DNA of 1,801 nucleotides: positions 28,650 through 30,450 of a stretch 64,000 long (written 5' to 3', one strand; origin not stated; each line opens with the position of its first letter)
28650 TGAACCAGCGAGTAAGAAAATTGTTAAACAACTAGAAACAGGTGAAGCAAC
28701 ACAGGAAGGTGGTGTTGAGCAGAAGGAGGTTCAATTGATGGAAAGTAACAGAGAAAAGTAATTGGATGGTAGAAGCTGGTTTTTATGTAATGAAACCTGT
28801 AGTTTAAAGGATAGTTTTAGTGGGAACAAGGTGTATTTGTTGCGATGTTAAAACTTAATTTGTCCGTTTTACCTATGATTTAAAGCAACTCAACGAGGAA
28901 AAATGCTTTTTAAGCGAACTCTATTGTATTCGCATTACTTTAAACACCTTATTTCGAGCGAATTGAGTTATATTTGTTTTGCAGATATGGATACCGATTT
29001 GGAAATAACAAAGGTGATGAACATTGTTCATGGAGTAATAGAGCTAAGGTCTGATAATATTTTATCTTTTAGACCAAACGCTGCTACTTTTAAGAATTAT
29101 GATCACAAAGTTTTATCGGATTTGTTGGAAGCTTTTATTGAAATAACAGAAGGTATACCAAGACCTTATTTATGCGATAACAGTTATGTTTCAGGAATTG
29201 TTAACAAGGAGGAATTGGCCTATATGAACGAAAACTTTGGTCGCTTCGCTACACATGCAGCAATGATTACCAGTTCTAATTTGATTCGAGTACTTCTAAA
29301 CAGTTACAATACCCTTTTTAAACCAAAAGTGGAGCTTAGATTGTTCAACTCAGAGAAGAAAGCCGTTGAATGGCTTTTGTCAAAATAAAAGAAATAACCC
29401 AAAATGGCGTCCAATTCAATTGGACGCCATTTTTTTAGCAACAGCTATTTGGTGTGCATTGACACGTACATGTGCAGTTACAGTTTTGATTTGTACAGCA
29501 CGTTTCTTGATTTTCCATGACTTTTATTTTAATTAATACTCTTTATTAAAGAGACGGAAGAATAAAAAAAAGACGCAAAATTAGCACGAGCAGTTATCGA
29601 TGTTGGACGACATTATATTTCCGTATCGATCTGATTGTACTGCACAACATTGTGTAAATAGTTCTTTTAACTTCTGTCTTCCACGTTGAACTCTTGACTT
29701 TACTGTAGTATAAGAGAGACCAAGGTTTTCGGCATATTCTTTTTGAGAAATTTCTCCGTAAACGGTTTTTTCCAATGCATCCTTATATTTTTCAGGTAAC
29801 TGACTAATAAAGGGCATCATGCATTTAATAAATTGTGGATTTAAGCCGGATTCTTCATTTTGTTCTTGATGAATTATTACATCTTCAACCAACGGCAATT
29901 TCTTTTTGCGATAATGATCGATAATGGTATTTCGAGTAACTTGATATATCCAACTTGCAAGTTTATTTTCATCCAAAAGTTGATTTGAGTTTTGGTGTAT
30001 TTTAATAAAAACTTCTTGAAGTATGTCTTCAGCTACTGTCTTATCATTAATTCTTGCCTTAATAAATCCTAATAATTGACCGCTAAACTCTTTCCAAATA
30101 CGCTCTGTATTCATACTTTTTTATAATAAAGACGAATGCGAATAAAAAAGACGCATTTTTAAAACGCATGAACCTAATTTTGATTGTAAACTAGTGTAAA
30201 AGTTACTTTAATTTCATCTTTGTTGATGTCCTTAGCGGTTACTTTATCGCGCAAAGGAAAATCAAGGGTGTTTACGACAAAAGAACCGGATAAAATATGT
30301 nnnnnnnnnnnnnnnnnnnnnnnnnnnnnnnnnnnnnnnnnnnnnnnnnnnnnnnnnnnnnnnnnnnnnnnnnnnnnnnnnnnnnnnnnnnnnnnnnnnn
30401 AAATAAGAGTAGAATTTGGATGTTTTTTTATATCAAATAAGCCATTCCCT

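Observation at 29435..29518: Unannotated 27-codon ORF with 9 cysteines, bracketed by a promoter-like motif and a terminator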

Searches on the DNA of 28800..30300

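Call 7: search_rna_families(source=window, start=28800, end=30300, threshold=evalue, max_evalue=1)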
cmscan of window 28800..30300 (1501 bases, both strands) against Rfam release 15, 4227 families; matches with E-value up to 1: 0.
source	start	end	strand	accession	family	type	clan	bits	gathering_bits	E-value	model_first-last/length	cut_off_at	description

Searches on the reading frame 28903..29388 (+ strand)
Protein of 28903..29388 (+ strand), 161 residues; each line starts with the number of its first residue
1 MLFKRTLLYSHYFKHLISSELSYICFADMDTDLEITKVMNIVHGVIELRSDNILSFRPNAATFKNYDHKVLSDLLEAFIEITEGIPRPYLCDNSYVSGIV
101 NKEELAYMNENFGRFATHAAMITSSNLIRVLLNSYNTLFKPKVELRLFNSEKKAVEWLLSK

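Call 3: search_protein_families(library=ncbifam, proteins=[window:28903-29388:+], max_evalue=1)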
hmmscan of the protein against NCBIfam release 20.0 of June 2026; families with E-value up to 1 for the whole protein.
window:28903-29388:+ (161 aa): 0 families

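Call 4: search_protein_families(library=pfam, proteins=[window:28903-29388:+], max_evalue=1)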
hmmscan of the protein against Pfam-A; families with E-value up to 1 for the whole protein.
window:28903-29388:+ (161 aa): 2 families
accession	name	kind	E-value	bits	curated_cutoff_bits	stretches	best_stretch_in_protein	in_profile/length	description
PF25056.1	DUF7793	-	1.5e-12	47.9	26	1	51-158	5-109/113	Domain of unknown function (DUF7793)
PF11964.13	SpoIIAA-like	-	0.0011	20.1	25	1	115-158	62-105/106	SpoIIAA-like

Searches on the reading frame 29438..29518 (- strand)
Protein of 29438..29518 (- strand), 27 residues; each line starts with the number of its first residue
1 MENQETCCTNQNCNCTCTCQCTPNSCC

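Call 3: search_protein_families(library=ncbifam, proteins=[window:29438-29518:-], max_evalue=1)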
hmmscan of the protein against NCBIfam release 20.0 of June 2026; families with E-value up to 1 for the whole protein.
seq(27 aa): 0 families

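Call 4: search_protein_families(library=pfam, proteins=[window:29438-29518:-], max_evalue=1)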
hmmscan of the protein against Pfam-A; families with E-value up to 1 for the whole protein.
seq(27 aa): 0 families

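Call 23: list_cluster_members(proteins=[window:29438-29518:-, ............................, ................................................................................, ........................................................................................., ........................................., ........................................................, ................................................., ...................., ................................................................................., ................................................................])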
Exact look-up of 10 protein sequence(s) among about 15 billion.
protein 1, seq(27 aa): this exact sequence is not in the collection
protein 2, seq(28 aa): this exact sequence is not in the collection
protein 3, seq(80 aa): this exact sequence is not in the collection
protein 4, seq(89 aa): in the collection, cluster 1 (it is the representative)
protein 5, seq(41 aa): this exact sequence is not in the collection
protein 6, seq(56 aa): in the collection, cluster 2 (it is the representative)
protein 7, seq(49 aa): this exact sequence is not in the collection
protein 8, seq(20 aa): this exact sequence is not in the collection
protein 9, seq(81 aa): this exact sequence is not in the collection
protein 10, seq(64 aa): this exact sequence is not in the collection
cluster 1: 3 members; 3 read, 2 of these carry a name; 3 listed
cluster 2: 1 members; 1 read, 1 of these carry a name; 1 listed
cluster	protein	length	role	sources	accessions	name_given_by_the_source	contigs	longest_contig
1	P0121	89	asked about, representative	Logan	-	-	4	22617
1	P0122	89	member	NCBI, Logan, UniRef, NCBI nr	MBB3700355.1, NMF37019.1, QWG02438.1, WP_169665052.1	hypothetical protein KMW28_02325 [Flammeovirga yaeyamensis] | Metallothionein n=1 Tax=Flammeovirga yaeyamensis TaxID=367791 RepID=A0AAX1N9K8_9BACT | hypothetical protein [Flammeovirga yaeyamensis]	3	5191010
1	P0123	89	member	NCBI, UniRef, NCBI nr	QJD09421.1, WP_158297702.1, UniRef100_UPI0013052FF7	hypothetical protein MY04_06435 [Flammeovirga sp. MY04] | hypothetical protein n=1 Tax=Flammeovirga sp. MY04 TaxID=1191459 RepID=UPI0013052FF7 | hypothetical protein [Flammeovirga sp. MY04]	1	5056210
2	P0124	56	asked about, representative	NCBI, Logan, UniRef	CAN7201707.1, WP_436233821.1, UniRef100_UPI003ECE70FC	hypothetical protein LJR153_000577 [Paenibacillus sp. LjRoot153] | hypothetical protein n=1 Tax=Paenibacillus sp. LjRoot153 TaxID=3342270 RepID=UPI003ECE70FC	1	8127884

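Call 52: search_solved_structures(query=window:29438-29518:-, max_evalue=10, show_alignments=3)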
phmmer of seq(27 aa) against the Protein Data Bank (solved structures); distinct sequences matched with E-value up to 10: 0.
